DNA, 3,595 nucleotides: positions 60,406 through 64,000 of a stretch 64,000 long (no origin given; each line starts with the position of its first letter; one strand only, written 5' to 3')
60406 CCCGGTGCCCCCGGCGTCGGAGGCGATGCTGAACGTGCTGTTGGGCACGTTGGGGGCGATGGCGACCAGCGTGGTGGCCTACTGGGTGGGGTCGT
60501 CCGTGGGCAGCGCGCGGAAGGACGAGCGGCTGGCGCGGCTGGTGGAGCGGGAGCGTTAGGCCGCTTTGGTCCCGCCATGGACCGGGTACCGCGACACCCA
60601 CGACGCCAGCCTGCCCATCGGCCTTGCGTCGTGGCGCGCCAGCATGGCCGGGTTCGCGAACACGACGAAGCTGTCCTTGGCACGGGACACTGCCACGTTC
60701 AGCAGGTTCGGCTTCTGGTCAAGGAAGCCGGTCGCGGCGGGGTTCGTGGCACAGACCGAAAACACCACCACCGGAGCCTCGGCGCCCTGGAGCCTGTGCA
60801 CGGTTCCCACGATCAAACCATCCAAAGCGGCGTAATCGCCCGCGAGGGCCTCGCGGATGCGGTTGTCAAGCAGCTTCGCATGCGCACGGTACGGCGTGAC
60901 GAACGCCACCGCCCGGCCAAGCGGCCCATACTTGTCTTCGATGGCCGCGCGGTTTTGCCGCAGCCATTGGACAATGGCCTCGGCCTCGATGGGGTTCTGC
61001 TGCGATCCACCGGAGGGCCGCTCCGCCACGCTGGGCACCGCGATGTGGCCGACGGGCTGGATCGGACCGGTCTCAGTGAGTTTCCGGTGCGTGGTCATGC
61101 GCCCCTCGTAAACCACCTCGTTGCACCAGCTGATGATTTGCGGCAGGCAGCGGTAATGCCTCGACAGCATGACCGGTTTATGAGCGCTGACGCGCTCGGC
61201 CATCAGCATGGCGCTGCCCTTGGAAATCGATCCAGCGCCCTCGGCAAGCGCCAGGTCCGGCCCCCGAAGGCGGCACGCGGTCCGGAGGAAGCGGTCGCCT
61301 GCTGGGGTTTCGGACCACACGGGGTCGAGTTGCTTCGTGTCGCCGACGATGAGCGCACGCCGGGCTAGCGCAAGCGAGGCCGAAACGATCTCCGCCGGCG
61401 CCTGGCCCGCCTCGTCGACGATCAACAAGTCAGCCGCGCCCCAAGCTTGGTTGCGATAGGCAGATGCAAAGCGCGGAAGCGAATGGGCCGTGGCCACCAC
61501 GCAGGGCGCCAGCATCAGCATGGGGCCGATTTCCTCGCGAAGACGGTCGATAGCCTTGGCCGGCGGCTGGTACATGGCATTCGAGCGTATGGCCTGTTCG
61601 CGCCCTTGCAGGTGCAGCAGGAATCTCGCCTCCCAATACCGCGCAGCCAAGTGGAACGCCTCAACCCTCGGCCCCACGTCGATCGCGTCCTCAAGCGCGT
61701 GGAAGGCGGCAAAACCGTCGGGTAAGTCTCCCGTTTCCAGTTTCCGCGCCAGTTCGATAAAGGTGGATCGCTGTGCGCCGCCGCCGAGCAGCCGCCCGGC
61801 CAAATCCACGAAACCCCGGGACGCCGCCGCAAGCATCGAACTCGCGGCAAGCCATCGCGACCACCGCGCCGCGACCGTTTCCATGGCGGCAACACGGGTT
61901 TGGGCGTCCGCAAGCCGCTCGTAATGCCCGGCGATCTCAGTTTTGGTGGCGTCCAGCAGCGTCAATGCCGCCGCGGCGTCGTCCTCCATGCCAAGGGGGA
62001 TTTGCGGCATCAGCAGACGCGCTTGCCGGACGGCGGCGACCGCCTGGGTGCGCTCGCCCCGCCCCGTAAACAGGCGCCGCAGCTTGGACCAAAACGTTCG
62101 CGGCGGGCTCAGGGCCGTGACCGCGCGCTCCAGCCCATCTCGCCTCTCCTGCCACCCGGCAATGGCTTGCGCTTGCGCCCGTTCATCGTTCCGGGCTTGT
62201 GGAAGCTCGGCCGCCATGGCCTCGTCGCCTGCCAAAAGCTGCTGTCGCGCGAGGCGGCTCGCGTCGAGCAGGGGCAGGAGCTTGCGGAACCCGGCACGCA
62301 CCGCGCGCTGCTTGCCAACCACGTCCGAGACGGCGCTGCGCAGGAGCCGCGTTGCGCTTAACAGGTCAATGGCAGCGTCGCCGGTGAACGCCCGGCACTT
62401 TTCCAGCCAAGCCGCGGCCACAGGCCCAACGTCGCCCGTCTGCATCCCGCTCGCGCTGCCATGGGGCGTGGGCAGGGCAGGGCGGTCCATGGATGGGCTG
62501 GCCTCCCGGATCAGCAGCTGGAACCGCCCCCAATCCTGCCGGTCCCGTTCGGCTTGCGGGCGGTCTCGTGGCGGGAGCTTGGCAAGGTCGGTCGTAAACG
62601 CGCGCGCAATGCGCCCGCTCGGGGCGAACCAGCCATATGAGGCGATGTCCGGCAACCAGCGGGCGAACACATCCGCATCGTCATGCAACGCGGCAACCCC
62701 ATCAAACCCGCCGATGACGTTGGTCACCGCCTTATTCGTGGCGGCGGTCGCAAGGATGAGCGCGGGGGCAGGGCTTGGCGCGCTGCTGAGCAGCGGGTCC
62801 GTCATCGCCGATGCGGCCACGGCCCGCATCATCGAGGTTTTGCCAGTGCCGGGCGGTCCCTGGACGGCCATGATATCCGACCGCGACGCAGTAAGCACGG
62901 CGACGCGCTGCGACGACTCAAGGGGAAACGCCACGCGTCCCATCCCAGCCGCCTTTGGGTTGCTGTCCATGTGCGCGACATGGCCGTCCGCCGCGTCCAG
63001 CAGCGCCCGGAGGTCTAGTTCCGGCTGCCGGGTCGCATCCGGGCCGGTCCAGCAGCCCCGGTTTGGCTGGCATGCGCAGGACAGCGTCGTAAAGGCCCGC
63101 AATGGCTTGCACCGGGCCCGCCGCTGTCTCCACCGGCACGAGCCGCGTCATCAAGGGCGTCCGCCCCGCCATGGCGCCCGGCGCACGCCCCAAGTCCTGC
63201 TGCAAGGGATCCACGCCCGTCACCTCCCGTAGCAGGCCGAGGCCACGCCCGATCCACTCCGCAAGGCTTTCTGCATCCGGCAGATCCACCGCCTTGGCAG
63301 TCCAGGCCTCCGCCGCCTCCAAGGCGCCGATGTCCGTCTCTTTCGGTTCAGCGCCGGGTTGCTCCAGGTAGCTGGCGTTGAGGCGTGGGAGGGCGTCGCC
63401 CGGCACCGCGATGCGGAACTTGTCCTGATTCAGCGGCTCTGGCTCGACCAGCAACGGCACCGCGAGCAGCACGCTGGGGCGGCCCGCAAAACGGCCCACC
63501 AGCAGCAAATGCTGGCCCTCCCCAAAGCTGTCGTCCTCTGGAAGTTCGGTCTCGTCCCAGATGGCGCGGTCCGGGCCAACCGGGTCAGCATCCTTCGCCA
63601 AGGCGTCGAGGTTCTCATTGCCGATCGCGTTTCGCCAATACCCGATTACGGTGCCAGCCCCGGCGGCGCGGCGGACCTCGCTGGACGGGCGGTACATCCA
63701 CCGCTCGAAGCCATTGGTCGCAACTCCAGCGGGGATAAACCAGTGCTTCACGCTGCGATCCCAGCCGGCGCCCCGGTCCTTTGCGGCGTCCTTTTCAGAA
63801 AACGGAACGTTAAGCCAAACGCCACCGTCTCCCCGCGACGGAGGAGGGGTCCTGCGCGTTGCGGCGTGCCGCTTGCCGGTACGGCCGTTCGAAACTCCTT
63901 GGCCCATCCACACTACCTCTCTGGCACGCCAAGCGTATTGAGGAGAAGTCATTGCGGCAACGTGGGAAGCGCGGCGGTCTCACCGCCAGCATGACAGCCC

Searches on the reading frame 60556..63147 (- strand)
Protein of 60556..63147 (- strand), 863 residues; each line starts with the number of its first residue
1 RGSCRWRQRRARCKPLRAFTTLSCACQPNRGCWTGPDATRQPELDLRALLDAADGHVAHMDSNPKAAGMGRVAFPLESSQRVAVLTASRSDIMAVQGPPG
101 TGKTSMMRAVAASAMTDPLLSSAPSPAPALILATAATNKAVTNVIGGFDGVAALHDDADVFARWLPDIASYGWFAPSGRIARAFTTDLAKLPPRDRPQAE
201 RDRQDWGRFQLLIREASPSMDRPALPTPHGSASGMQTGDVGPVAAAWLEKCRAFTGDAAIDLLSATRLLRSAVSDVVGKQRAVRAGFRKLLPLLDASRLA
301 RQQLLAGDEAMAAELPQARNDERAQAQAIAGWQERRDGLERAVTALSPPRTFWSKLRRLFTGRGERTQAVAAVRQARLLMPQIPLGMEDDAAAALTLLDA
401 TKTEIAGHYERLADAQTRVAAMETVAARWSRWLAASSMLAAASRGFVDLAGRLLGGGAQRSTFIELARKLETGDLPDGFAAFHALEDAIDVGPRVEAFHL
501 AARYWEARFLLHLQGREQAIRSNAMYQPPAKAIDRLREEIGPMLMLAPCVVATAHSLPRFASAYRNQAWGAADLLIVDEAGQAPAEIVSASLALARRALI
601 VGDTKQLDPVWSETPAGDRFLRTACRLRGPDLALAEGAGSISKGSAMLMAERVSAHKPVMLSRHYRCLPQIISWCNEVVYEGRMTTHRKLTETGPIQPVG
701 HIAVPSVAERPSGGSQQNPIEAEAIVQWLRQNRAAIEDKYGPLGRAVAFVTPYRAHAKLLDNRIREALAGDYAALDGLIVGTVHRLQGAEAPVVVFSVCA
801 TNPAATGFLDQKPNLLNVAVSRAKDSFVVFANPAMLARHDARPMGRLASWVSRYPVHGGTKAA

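Call 76: search_protein_families(library=pfam, proteins=[window:60556-63147:-], max_evalue=0.001)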
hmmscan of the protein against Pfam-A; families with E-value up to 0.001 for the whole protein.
window:60556-63147:- (863 aa): 7 families
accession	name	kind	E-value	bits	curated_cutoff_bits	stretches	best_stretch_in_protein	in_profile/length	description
PF13087.12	AAA_12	-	6e-24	85.1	27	1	654-832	11-193/195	AAA domain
PF13086.12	AAA_11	-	5e-18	66.2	27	2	76-145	2-69/257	AAA domain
PF13604.12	AAA_30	-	2.8e-13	50.5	27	2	76-135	2-65/191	AAA domain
PF13245.12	AAA_19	-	1.5e-09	38.6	25.1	1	80-143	1-56/134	AAA domain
PF01443.25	Viral_helicase1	-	5.9e-08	33.2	21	0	780-830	179-227/228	Viral superfamily 1 RNA helicase core domain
PF13538.12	UvrD_C_2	-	4.9e-05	23.6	27.4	1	780-826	4-48/52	UvrD-like helicase C-terminal domain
PF13191.12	AAA_16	-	0.00042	21.3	32.6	0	88-117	22-51/167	AAA ATPase domain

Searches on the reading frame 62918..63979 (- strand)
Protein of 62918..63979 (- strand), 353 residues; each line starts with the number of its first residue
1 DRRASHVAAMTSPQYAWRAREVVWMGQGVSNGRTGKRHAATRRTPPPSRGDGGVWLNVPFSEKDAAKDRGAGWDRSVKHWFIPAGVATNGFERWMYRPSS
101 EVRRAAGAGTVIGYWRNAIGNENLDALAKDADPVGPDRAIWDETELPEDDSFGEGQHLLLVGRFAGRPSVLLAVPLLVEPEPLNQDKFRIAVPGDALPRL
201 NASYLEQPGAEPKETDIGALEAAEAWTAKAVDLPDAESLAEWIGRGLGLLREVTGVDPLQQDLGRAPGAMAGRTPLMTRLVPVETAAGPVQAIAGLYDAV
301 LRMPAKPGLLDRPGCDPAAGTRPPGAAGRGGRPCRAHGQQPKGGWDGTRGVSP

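Call 76: search_protein_families(library=pfam, proteins=[window:62918-63979:-], max_evalue=0.001)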
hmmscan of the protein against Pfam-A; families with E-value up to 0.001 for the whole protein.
window:62918-63979:- (353 aa): 1 family
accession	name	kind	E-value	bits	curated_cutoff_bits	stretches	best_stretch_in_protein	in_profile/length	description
PF18974.5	DUF5710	-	4e-16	58.9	26.5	1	54-95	2-43/44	Domain of unknown function (DUF5710)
